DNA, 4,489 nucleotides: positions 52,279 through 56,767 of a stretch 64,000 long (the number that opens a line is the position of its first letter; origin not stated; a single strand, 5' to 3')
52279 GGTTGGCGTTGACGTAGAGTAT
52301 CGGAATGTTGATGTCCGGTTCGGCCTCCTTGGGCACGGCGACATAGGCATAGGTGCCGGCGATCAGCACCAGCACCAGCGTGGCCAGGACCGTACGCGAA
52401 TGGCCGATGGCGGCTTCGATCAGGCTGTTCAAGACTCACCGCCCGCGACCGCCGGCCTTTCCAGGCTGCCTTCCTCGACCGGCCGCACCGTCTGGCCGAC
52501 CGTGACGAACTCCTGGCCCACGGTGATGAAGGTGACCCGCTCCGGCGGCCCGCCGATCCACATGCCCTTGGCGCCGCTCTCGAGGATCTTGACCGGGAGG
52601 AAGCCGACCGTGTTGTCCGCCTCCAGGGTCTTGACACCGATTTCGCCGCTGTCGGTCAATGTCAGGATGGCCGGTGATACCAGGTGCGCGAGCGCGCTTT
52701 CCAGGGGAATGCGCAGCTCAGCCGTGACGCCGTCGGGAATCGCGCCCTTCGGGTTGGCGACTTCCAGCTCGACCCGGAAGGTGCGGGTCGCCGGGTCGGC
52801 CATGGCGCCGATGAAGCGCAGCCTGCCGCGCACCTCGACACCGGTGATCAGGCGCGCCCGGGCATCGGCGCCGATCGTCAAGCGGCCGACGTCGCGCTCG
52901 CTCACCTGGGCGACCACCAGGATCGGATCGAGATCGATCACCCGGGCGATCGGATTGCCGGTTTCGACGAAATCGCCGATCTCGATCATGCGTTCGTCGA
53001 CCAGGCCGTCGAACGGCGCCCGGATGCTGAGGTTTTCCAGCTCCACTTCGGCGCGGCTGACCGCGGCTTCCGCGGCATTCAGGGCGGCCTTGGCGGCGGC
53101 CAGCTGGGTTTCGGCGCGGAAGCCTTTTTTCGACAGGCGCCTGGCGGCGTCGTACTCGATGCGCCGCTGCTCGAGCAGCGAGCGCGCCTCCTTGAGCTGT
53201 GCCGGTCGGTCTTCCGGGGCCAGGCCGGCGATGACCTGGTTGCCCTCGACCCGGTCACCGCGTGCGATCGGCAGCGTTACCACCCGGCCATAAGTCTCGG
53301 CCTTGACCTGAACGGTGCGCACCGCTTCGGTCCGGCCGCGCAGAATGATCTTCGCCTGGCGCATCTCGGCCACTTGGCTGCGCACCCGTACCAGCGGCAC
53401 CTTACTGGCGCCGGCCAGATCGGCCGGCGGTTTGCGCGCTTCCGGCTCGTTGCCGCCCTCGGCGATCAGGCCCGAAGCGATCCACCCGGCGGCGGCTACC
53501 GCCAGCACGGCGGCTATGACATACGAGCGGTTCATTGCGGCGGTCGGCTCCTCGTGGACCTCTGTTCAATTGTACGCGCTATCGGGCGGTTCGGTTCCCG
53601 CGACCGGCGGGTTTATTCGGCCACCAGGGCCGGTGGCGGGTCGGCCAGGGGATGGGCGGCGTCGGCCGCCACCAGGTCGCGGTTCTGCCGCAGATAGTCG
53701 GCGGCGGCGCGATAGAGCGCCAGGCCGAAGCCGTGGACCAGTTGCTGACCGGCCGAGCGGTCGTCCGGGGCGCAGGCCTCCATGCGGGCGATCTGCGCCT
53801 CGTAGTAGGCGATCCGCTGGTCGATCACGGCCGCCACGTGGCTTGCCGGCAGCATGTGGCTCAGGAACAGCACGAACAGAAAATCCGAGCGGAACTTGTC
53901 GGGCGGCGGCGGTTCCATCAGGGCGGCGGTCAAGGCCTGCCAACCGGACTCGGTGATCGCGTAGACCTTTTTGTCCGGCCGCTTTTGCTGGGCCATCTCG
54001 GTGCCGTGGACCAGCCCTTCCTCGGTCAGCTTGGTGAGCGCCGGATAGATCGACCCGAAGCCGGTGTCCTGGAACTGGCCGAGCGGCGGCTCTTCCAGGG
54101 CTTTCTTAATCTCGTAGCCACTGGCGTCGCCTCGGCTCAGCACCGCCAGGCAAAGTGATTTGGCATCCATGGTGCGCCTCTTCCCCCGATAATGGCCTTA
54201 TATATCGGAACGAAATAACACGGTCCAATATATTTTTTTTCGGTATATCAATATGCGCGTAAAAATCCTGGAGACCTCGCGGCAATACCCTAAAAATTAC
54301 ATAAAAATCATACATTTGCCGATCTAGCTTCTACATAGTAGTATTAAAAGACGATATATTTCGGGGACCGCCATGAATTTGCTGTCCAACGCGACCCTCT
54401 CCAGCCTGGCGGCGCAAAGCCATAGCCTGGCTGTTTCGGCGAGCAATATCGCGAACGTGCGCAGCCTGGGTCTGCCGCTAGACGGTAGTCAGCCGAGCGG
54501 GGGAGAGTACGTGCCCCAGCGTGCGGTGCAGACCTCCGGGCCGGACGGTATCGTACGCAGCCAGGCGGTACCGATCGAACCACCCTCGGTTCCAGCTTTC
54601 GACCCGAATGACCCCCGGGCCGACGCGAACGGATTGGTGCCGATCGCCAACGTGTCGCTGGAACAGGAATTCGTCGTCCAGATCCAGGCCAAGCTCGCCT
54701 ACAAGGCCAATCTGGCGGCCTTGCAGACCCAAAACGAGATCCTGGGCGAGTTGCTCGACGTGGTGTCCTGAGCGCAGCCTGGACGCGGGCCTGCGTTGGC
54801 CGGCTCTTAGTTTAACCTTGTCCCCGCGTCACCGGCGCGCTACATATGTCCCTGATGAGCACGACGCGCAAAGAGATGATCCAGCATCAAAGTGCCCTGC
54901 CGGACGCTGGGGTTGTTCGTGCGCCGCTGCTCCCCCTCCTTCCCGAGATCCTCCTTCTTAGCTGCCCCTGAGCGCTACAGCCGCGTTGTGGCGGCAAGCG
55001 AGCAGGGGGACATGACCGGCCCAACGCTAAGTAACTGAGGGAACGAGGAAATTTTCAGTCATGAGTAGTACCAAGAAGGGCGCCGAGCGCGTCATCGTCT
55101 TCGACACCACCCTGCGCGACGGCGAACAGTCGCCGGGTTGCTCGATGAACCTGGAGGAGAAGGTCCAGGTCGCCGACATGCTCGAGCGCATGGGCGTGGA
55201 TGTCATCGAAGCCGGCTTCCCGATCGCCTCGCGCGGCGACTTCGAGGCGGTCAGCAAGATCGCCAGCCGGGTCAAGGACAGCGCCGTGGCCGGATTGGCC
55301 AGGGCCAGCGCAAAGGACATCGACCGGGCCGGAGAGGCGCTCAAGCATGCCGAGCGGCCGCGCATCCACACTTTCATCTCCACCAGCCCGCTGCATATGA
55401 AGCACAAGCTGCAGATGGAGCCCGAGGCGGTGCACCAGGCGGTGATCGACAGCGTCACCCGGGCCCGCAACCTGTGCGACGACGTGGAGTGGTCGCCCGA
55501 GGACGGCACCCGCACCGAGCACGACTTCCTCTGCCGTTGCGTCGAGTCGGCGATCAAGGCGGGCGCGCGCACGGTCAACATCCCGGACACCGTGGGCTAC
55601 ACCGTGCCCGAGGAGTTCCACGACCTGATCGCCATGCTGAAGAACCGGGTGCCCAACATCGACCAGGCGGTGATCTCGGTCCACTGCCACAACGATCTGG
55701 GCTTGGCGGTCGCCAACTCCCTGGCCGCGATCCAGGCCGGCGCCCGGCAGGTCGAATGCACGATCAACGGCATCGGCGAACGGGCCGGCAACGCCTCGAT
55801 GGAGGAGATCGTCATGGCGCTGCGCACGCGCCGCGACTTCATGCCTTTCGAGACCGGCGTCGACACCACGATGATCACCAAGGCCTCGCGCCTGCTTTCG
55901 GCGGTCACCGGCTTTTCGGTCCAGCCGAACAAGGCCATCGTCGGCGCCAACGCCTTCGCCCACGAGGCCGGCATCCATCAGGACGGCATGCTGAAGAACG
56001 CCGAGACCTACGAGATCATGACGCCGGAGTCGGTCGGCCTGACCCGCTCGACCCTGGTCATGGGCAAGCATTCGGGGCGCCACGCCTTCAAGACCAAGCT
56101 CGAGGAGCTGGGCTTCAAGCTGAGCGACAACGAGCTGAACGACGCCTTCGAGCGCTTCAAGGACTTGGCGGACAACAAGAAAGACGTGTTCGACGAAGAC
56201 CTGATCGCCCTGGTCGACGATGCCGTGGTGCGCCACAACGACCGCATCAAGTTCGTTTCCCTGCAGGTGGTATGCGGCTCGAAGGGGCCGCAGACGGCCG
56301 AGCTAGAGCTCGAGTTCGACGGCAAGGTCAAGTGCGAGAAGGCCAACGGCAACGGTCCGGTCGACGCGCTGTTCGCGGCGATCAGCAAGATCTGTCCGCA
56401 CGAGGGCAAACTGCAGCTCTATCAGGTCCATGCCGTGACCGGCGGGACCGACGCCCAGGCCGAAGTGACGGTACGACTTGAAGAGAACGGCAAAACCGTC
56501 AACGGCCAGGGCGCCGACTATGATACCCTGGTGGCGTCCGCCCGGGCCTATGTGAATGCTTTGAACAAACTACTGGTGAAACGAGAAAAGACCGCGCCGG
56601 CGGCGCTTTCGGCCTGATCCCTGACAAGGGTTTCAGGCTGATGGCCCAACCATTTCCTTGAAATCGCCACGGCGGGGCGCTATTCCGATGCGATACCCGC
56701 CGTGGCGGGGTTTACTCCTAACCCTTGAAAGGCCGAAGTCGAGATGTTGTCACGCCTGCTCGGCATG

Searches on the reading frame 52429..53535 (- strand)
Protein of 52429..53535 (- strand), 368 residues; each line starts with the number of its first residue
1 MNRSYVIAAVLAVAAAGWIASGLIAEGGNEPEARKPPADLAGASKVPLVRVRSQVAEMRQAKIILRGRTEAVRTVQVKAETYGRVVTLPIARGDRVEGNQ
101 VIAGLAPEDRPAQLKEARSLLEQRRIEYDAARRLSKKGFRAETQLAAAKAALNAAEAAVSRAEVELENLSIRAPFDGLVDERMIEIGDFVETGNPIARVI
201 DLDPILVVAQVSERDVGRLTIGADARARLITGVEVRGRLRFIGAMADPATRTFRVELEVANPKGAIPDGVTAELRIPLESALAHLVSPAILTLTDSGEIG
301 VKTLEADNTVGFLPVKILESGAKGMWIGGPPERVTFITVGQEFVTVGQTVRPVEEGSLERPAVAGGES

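Call 12: search_protein_families(library=pfam, proteins=[window:52429-53535:-])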
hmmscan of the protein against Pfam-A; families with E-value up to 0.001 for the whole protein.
window:52429-53535:- (368 aa): 3 families
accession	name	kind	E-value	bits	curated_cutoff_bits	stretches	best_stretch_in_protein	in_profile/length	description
PF16576.10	HlyD_D23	-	3.1e-22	79.4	30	1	73-269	18-211/214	Barrel-sandwich domain of CusB or HlyD membrane-fusion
PF13437.12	HlyD_3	-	1.4e-20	74.4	22.2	1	171-263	2-97/106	HlyD family secretion protein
PF00364.28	Biotin_lipoyl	-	0.00083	19.6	22.1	0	169-198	43-72/73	Biotin-requiring enzyme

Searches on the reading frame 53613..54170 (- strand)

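Call 12: search_protein_families(library=pfam, proteins=[window:53613-54170:-])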
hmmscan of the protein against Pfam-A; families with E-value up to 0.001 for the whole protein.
window:53613-54170:- (185 aa): 1 family
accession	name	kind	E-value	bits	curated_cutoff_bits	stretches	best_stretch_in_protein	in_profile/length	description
PF03551.20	PadR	-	9.7e-16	58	27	1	8-81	2-74/75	Transcriptional regulator PadR-like family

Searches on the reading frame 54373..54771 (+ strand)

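Call 70: search_protein_families(library=pfam, proteins=[window:54373-54771:+])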
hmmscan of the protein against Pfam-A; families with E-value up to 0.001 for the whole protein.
window:54373-54771:+ (132 aa): 1 family
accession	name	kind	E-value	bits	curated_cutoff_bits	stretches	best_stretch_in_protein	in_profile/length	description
PF06429.18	Flg_bbr_C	-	9e-06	25.6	23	1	91-129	7-45/46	Flagellar basal body rod FlgEFG protein C-terminal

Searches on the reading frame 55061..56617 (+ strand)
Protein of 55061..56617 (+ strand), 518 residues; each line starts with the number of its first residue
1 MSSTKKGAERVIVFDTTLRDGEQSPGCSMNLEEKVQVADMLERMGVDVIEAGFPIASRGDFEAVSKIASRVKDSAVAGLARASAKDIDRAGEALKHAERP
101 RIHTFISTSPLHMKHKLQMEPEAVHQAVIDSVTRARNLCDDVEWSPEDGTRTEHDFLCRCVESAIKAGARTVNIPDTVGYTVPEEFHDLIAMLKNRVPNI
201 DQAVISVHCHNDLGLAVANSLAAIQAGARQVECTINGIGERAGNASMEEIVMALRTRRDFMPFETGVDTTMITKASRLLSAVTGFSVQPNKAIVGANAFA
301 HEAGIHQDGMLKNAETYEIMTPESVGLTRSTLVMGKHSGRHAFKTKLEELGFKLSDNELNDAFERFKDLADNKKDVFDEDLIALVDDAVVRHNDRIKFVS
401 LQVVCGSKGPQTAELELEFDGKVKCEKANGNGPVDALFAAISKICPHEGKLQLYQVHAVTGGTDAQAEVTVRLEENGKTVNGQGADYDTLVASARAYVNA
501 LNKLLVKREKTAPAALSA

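Call 12: search_protein_families(library=pfam, proteins=[window:55061-56617:+])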
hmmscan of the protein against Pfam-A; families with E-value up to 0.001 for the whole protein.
window:55061-56617:+ (518 aa): 3 families
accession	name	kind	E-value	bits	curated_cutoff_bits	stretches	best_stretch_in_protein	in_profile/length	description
PF00682.25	HMGL-like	-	6.1e-95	318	29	1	11-278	2-259/260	HMGL-like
PF08502.15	LeuA_dimer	-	1.4e-41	141.9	24.9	1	376-505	2-131/131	LeuA allosteric (dimerisation) domain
PF22617.1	HCS_D2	-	1.2e-33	115.8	27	1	293-374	1-82/82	Homocitrate synthase post-HMGL domain-like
